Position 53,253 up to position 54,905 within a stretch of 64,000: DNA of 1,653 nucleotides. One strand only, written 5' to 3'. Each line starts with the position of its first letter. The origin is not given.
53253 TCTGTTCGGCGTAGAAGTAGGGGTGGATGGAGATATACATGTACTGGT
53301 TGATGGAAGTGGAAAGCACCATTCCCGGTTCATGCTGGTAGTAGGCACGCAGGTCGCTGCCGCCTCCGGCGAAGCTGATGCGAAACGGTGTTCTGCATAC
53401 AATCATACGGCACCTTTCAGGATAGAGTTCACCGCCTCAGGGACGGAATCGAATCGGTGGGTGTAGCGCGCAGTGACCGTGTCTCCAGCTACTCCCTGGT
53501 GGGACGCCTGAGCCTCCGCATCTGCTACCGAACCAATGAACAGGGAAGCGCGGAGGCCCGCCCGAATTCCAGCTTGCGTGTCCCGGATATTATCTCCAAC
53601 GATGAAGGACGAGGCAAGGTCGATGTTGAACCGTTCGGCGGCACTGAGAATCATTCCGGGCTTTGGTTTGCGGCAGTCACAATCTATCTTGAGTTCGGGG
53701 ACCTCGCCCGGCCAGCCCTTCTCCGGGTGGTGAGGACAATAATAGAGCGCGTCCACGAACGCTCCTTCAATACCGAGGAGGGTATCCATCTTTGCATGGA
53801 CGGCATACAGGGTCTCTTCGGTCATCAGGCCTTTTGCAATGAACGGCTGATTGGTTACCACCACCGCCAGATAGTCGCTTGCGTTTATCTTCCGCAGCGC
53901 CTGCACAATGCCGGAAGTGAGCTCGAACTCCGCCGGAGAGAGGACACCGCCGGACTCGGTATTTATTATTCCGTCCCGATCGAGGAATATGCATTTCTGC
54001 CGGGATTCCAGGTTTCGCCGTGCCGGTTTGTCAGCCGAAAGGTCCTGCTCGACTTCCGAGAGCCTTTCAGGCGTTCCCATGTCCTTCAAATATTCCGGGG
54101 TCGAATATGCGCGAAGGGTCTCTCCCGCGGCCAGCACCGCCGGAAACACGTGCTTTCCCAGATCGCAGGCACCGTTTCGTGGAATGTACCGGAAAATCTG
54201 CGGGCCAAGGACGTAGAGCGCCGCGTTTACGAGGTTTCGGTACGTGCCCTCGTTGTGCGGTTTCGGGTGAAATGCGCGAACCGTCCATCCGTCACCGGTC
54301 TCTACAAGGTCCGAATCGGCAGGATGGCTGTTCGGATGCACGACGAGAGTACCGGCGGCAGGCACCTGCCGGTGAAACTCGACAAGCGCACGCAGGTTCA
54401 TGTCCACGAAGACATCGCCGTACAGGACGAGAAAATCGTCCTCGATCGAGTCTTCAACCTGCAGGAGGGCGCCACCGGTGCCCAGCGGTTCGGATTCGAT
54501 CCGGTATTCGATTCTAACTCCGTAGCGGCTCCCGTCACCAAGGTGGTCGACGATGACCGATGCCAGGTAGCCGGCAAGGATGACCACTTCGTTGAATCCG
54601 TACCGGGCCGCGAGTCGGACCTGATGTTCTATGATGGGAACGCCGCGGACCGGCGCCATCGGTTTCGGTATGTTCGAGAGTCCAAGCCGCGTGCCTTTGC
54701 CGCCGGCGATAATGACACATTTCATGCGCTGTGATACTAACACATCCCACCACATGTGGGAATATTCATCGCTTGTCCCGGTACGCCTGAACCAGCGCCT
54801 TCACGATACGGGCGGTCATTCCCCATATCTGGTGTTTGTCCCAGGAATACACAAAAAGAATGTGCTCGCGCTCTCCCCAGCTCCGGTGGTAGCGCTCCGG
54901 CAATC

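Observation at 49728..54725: Complete GDP-heptose pathway co-operonic with a diacylglycerol-type (UgtP/MGDG-synthase-like) glycosyltransferase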

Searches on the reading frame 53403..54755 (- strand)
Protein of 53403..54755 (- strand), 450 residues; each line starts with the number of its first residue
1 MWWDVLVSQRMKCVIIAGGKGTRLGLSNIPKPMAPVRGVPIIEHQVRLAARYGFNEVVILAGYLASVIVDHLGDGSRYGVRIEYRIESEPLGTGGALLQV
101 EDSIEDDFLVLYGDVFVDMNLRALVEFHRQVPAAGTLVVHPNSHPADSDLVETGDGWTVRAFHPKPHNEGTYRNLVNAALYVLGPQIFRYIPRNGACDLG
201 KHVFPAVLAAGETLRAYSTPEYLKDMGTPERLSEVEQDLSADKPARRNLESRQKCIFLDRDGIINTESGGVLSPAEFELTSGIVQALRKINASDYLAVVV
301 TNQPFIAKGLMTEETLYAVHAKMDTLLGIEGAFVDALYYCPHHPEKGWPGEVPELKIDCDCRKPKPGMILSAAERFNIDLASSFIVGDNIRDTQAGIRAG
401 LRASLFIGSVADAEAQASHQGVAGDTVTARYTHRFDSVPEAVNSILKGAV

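Call 4: search_protein_families(library=pfam, proteins=[window:53403-54755:-])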
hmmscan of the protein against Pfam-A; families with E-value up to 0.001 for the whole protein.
window:53403-54755:- (450 aa): 6 families
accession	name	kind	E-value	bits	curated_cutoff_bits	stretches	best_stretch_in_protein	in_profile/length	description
PF00483.29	NTP_transferase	-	3.4e-30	105.9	21.2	1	13-239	2-242/245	Nucleotidyl transferase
PF12804.13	NTP_transf_3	-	1.8e-13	51.4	27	1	13-141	1-124/160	MobA-like NTP transferase domain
PF13242.12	Hydrolase_like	-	2e-09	37.6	22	1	361-415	2-57/75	HAD-hyrolase-like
PF13419.12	HAD_2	-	1.1e-07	32.6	23.8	1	359-403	131-175/178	Haloacid dehalogenase-like hydrolase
PF00702.32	Hydrolase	-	1.4e-06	29.2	26.4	1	224-400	48-191/191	haloacid dehalogenase-like hydrolase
PF08645.17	PNK3P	-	2.5e-05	24.5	22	1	263-390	11-127/161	Polynucleotide kinase 3 phosphatase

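Call 5: search_protein_families(library=ncbifam, proteins=[window:53403-54755:-])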
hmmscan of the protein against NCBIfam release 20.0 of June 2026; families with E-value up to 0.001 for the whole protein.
window:53403-54755:- (450 aa): 43 families (the best 25 are shown)
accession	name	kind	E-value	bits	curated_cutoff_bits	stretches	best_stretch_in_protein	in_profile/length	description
NF006506.0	PRK08942.1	equivalog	2.9e-46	157.3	178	1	253-420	3-160/182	D-glycero-beta-D-manno-heptose 1,7-bisphosphate 7-phosphatase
NF052502.1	man1P_GTase_Rv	exception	1.9e-44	152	440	1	12-267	2-258/352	mannose-1-phosphate guanylyltransferase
TIGR00213.1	GmhB_yaeD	subfamily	1.6e-39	135.4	149.6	1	254-407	2-150/176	D-glycero-beta-D-manno-heptose 1,7-bisphosphate 7-phosphatase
TIGR01656.1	Histidinol-ppas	subfamily_domain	9.7e-39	132.6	84.15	1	254-404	1-143/149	histidinol-phosphate phosphatase domain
TIGR03992.1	Arch_glmU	subfamily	8.9e-32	110.4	292.1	1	11-238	1-226/393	bifunctional sugar-1-phosphate nucleotidylyltransferase/acetyltransferase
NF045761.1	NAMPUrTaseMurU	equivalog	1.9e-30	106.4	250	1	11-237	1-225/226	N-acetylmuramate alpha-1-phosphate uridylyltransferase MurU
NF041313.1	UDPGP_AglF_Halo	equivalog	1.4e-29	103.3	400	1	11-238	1-233/234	UTP--glucose-1-phosphate uridylyltransferase AglF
NF050049.1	HBPPhtaseGmhB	domain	3.1e-29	102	250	1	252-409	2-146/171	D-glycero-alpha-D-manno-heptose-1,7-bisphosphate 7-phosphatase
TIGR01662.1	HAD-SF-IIIA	subfamily_domain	1.4e-27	96.5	44.6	1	254-403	1-135/141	HAD-IIIA family hydrolase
TIGR02623.1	G1P_cyt_trans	equivalog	1.2e-22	80.6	300.25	2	92-229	105-235/255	glucose-1-phosphate cytidylyltransferase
NF049965.1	GlMnHpPGnyltfHddC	equivalog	1.2e-21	77.4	300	1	11-189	1-173/221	D-glycero-D-manno-heptose 1-phosphate guanosyltransferase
NF005264.0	PRK06769.1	equivalog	2.3e-19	69.9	217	1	253-406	4-136/175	HAD-IIIA family hydrolase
TIGR01208.1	rmlA_long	equivalog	9.9e-18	64.1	320.25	1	12-192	1-183/353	glucose-1-phosphate thymidylyltransferase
NF041173.1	Sug_nt_acttase_Thmprot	equivalog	2.2e-16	59.8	600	1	11-238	1-226/405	bifunctional sugar-1-phosphate nucleotidylyltransferase/acetyltransferase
NF003937.0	PRK05446.1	equivalog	6.5e-15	55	443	1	252-400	2-142/355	bifunctional histidinol-phosphatase/imidazoleglycerol-phosphate dehydratase HisB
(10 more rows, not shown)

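Call 36: search_solved_structures(query=window:53403-54725:-, max_evalue=1e-10)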
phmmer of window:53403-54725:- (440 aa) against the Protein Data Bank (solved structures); distinct sequences matched with E-value up to 1e-10: 18.
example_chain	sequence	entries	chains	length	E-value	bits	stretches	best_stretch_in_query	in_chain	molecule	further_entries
2gmw_A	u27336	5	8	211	2.3e-34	122.2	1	240-397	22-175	D,D-heptose 1,7-bisphosphate phosphatase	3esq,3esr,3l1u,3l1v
3l8e_A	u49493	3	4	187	3.4e-34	121.6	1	245-397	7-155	D,D-heptose 1,7-bisphosphate phosphatase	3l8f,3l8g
8x7s_B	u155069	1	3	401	6.3e-32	114.2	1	1-203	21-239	UTP--glucose-1-phosphate uridylyltransferase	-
4pnh_A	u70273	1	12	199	2.5e-29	105.6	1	242-397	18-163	D,D-heptose 1,7-bisphosphate phosphatase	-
3l8h_A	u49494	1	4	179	1.5e-27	99.8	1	244-393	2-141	Putative haloacid dehalogenase-like hydrolase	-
2o2x_A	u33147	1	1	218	6.2e-25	91.1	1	230-398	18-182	hypothetical protein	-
7d72_K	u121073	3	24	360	7.6e-25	90.8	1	1-220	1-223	Mannose-1-phosphate guanyltransferase beta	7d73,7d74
4y7t_A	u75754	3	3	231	3.3e-24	88.7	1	1-227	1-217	Nucleotidyl transferase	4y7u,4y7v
7whr_B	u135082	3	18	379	1.5e-22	83.3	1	1-220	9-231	Nucleotidyl transferase family protein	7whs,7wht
8hhd_A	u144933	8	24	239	2.3e-21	79.3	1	1-229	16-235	Nucleotidyl transferase | N-acetylmuramate alpha-1-phosphate uridylyltransferase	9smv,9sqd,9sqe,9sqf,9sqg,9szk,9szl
8yre_D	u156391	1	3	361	1e-20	77.2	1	1-220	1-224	Mannose-1-phosphate guanylyltransferase 1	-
7x8j_A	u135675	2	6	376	1.1e-20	77.1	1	1-220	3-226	Mannose-1-phosphate guanylyltransferase 1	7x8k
1tzf_A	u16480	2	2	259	2.6e-16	62.7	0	82-218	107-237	Glucose-1-phosphate cytidylyltransferase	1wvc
5xhw_A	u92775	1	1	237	1.2e-15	60.5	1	3-220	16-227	Putative 6-deoxy-D-mannoheptose pathway protein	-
6jq8_A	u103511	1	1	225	7.8e-15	57.8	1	3-220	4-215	Putative 6-deoxy-D-mannoheptose pathway protein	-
7d72_A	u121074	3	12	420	7.2e-13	51.4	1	2-177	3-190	Mannose-1-phosphate guanyltransferase alpha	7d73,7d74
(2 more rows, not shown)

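Call 44: find_homologous_proteins(query=window:53403-54725:-, max_evalue=1e-30)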
Query window:53403-54725:- (440 aa): 7902 proteins with E <= 1e-30 among 8000 candidates; the best 120 are listed.
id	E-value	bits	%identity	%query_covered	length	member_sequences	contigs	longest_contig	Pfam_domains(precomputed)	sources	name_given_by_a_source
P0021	3.8e-295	996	100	100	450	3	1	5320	PF00483.30,PF13419.13,PF00702.33,PF13242.13,PF12804.14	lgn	-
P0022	9.0e-196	669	68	100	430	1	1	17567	PF00483.30,PF00702.33,PF13242.13,PF12804.14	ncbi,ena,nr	ncbi:MAG TPA: HAD-IIIA family hydrolase [Spirochaetia bacterium]|nr:HAD-IIIA family hydrolase [Spiro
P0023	3.1e-190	651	66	100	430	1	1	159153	PF00483.30,PF13419.13,PF13242.13,PF12804.14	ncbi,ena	-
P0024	1.7e-188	645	66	99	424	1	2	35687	PF00483.30,PF13419.13,PF00702.33,PF13242.13,PF12804.14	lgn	-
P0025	7.4e-186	636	66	99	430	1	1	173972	PF00483.30,PF13419.13,PF00702.33,PF13242.13,PF12804.14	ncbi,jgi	jgi:mannose-1-phosphate guanylyltransferase / phosphomannomutase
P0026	9.2e-171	587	60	100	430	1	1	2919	PF00483.30,PF00702.33,PF13242.13,PF12804.14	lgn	-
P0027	7.7e-166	570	61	99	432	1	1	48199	PF00483.30,PF13242.13,PF12804.14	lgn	-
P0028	1.5e-164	566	59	100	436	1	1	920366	PF00483.30,PF13242.13,PF12804.14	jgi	-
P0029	1.1e-160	553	59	92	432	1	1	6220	PF00483.30,PF13419.13,PF00702.33,PF13242.13,PF12804.14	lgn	-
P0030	5.1e-159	548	58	100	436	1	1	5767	PF00483.30,PF13419.13,PF00702.33,PF13242.13,PF12804.14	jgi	jgi:D,D-heptose 1,7-bisphosphate phosphatase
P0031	6.9e-157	541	56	99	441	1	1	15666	PF00483.30,PF13419.13,PF00702.33,PF13242.13,PF12804.14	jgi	jgi:mannose-1-phosphate guanylyltransferase/phosphomannomutase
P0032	1.8e-155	536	60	92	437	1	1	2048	PF00483.30,PF13419.13,PF00702.33,PF13242.13,PF12804.14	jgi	jgi:D,D-heptose 1,7-bisphosphate phosphatase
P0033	1.9e-152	526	55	99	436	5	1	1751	PF00483.30,PF00702.33,PF13242.13,PF12804.14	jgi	jgi:D,D-heptose 1,7-bisphosphate phosphatase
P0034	7.5e-149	514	54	96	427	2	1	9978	PF00483.30,PF13419.13,PF00702.33,PF13242.13,PF12804.14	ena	-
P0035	1.1e-148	514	57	92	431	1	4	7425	PF00483.30,PF13419.13,PF00702.33,PF13242.13,PF12804.14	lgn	-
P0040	1.3e-143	497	50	99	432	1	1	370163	PF00483.30,PF13419.13,PF00702.33,PF13242.13,PF12804.14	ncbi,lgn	-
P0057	3.5e-139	482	51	100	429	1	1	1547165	PF00483.30,PF13419.13,PF00702.33,PF13242.13,PF12804.14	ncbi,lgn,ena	-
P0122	1.1e-134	468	50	100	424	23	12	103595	PF00483.30,PF13419.13,PF00702.33,PF08645.18,PF13242.13,PF12804.14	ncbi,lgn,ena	-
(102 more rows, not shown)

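Call 45: find_encoding_contigs(protein=P0025, flank=7000, max_places=1)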
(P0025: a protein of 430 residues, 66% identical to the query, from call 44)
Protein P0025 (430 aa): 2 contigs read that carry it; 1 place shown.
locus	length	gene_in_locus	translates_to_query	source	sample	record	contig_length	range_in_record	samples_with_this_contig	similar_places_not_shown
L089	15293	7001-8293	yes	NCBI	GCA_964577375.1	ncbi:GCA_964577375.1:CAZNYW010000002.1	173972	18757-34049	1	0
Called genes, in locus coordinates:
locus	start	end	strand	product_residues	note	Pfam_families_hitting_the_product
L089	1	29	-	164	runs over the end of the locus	PF02441:Flavoprotein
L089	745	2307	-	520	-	PF00355:Rieske, PF13806:Rieske_2, PF04820:Trp_halogenase (faint), PF07992:Pyr_redox_2, PF13241:NAD_binding_7 (faint), PF13738:Pyr_redox_3, PF00070:Pyr_redox, PF14759:Reductase_C (weak)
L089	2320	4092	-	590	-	PF01512:Complex1_51K, PF00361:Proton_antipo_M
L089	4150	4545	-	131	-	PF00507:Oxidored_q4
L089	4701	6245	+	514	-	PF00083:Sugar_tr (weak), PF06609:TRI12, PF07690:MFS_1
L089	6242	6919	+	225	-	PF00293:NUDIX (weak)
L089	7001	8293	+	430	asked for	PF00483:NTP_transferase, PF12804:NTP_transf_3, PF00702:Hydrolase (weak), PF13419:HAD_2 (weak), PF13242:Hydrolase_like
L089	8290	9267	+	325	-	PF00288:GHMP_kinases_N, PF08544:GHMP_kinases_C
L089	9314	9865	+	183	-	PF13580:SIS_2, PF01380:SIS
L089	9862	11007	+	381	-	PF06925:MGDG_synth (weak)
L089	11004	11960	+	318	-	PF01073:3Beta_HSD, PF01370:Epimerase, PF02719:Polysacc_synt_2, PF04321:RmlD_sub_bind, PF05368:NmrA, PF07993:NAD_binding_4, PF13460:NAD_binding_10, PF16363:GDP_Man_Dehyd, +2 more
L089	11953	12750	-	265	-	PF07238:PilZ (weak)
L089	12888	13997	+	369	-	PF01497:Peripla_BP_2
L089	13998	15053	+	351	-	PF01032:FecCD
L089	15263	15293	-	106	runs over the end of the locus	-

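Call 46: find_encoding_contigs(protein=P0027, flank=7000, max_places=1)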
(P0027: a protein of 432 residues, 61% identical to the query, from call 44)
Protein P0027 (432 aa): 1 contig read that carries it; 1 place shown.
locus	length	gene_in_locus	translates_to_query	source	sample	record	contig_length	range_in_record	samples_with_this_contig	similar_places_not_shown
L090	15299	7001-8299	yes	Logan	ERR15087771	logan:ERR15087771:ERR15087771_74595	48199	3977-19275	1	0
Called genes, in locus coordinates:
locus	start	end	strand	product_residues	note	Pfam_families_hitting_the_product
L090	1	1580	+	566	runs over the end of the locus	PF13509:S1_2 (faint), PF17092:PCB_OB (faint), PF21710:Spt6_S1 (faint), PF18614:RNase_II_C_S1 (faint), PF00575:S1, PF23459:S1_RRP5 (weak), PF00575:S1, PF23459:S1_RRP5 (weak)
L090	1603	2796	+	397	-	PF00158:Sigma54_activat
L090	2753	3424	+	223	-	PF07719:TPR_2 (faint)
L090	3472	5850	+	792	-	PF05226:CHASE2, PF00211:Guanylate_cyc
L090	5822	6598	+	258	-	-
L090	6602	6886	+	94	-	-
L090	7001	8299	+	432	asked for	PF00483:NTP_transferase, PF12804:NTP_transf_3, PF13242:Hydrolase_like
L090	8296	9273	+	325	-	PF00288:GHMP_kinases_N, PF08544:GHMP_kinases_C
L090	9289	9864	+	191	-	PF13580:SIS_2, PF01380:SIS (weak)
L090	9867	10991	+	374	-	PF03706:LPG_synthase_TM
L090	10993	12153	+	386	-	-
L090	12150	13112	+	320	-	PF01073:3Beta_HSD, PF01370:Epimerase, PF02719:Polysacc_synt_2, PF04321:RmlD_sub_bind, PF05368:NmrA (weak), PF16363:GDP_Man_Dehyd, PF13460:NAD_binding_10, PF07993:NAD_binding_4 (weak)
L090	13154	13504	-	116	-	-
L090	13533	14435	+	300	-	PF00246:Peptidase_M14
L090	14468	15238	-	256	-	PF01510:Amidase_2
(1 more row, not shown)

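Call 47: find_encoding_contigs(protein=P0057, flank=7000, max_places=1)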
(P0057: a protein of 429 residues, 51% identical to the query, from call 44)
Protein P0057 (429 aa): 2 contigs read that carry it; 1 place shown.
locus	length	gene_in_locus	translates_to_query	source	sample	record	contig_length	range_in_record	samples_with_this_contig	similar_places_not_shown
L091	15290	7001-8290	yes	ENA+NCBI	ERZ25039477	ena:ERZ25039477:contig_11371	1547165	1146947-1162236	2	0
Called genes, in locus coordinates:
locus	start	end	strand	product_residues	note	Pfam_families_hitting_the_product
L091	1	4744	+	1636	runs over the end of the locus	PF00515:TPR_1 (faint), PF13432:TPR_16, PF14559:TPR_19, PF00535:Glycos_transf_2, PF00534:Glycos_transf_1, PF13524:Glyco_trans_1_2, PF13692:Glyco_trans_1_4, PF22772:WsaF_C (weak), +6 more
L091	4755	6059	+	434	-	PF01593:Amino_oxidase, PF13450:NAD_binding_8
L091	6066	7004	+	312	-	PF00106:adh_short (weak), PF01073:3Beta_HSD, PF01370:Epimerase, PF02719:Polysacc_synt_2, PF04321:RmlD_sub_bind, PF07993:NAD_binding_4 (faint), PF13460:NAD_binding_10, PF16363:GDP_Man_Dehyd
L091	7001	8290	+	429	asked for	PF00483:NTP_transferase, PF12804:NTP_transf_3, PF00702:Hydrolase (weak), PF13419:HAD_2 (weak), PF13242:Hydrolase_like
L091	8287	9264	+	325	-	PF00288:GHMP_kinases_N, PF08544:GHMP_kinases_C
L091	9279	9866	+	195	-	PF13580:SIS_2, PF01380:SIS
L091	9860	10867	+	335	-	PF01596:Methyltransf_3, PF04989:RMNT_CmcI, PF13578:Methyltransf_24, PF13181:TPR_8 (faint), PF13414:TPR_11 (faint), PF13432:TPR_16 (weak), PF14559:TPR_19 (weak), PF00515:TPR_1 (weak), +1 more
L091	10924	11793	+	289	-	PF13469:Sulfotransfer_3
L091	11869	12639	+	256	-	PF00483:NTP_transferase, PF12804:NTP_transf_3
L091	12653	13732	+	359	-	PF01073:3Beta_HSD (weak), PF01370:Epimerase, PF04321:RmlD_sub_bind (weak), PF16363:GDP_Man_Dehyd, PF02719:Polysacc_synt_2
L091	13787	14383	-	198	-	PF13428:TPR_14 (faint), PF13431:TPR_17 (faint), PF13371:TPR_9 (weak), PF00515:TPR_1 (faint), PF07719:TPR_2 (faint), PF13414:TPR_11 (faint)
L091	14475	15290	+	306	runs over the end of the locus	PF00480:ROK, PF02685:Glucokinase (weak)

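Call 62: find_encoding_contigs(protein=P0040, flank=7000, max_places=1)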
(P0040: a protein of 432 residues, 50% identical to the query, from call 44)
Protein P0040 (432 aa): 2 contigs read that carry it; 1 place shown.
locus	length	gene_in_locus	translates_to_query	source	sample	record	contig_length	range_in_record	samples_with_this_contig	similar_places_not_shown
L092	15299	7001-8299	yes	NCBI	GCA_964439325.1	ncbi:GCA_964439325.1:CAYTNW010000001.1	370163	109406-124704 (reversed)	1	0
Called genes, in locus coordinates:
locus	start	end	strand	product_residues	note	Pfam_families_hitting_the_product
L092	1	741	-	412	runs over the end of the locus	PF09587:PGA_cap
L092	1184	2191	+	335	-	PF04488:Gly_transf_sug, PF05704:Caps_synth (weak)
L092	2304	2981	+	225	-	PF00132:Hexapep (weak)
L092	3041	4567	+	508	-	PF01554:MatE (weak), PF13440:Polysacc_synt_3, PF03023:MurJ (weak)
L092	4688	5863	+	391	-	PF00534:Glycos_transf_1, PF13692:Glyco_trans_1_4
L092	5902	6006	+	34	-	-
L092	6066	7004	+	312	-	PF01073:3Beta_HSD, PF01370:Epimerase, PF02719:Polysacc_synt_2, PF04321:RmlD_sub_bind, PF07993:NAD_binding_4 (faint), PF13460:NAD_binding_10, PF16363:GDP_Man_Dehyd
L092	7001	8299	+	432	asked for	PF00483:NTP_transferase, PF12804:NTP_transf_3, PF00702:Hydrolase (faint), PF13419:HAD_2 (weak), PF13242:Hydrolase_like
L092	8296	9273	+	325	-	PF00288:GHMP_kinases_N, PF08544:GHMP_kinases_C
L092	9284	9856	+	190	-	PF13580:SIS_2, PF01380:SIS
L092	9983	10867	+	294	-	PF13641:Glyco_tranf_2_3 (faint), PF00535:Glycos_transf_2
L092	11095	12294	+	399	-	PF13480:Acetyltransf_6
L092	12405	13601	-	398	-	PF01041:DegT_DnrJ_EryC1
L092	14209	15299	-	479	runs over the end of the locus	PF13229:Beta_helix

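Call 63: find_encoding_contigs(protein=P0122, flank=7000, max_places=1)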
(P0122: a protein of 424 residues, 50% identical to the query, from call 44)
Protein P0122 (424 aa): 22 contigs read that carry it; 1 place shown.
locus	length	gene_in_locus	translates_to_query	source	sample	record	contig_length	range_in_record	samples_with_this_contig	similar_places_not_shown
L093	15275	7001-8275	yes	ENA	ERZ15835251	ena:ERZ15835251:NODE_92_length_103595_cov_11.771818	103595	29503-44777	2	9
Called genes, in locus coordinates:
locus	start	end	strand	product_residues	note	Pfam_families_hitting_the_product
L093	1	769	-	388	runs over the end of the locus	PF25917:BSH_RND, PF25973:BSH_CzcB (weak), PF25876:HH_MFP_RND (weak), PF25878:HH_AAEA_pHBA (weak), PF25885:HH_EMRA, PF25944:Beta-barrel_RND, PF25967:RND-MFP_C, PF25989:YknX_C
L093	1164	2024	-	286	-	PF02627:CMD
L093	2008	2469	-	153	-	PF00190:Cupin_1 (weak), PF07883:Cupin_2, PF02311:AraC_binding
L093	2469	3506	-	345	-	PF12740:PETase, PF01738:DLH (weak), PF00326:Peptidase_S9 (faint)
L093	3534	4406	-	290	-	PF08538:DUF1749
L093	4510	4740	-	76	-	-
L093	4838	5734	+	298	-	PF00126:HTH_1, PF03466:LysR_substrate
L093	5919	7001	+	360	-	PF00535:Glycos_transf_2, PF10111:Glyco_tranf_2_2, PF13641:Glyco_tranf_2_3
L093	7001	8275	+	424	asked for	PF00483:NTP_transferase, PF12804:NTP_transf_3, PF00702:Hydrolase, PF08645:PNK3P (weak), PF13242:Hydrolase_like, PF13419:HAD_2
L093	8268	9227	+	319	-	PF01073:3Beta_HSD, PF01370:Epimerase, PF02719:Polysacc_synt_2, PF04321:RmlD_sub_bind, PF05368:NmrA (weak), PF07993:NAD_binding_4, PF13460:NAD_binding_10, PF16363:GDP_Man_Dehyd, +1 more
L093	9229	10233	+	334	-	PF00288:GHMP_kinases_N, PF08544:GHMP_kinases_C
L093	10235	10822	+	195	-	PF13580:SIS_2, PF01380:SIS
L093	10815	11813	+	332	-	PF00535:Glycos_transf_2, PF10111:Glyco_tranf_2_2, PF13641:Glyco_tranf_2_3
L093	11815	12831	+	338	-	PF00535:Glycos_transf_2, PF10111:Glyco_tranf_2_2, PF13641:Glyco_tranf_2_3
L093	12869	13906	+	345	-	PF01501:Glyco_transf_8, PF18404:Glyco_transf_24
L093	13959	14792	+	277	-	PF13489:Methyltransf_23, PF13847:Methyltransf_31, PF08241:Methyltransf_11, PF08242:Methyltransf_12, PF13649:Methyltransf_25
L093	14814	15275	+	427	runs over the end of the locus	PF13489:Methyltransf_23 (weak), PF08241:Methyltransf_11, PF08242:Methyltransf_12, PF13578:Methyltransf_24 (faint), PF13649:Methyltransf_25 (weak), PF13847:Methyltransf_31 (weak), PF05711:TylF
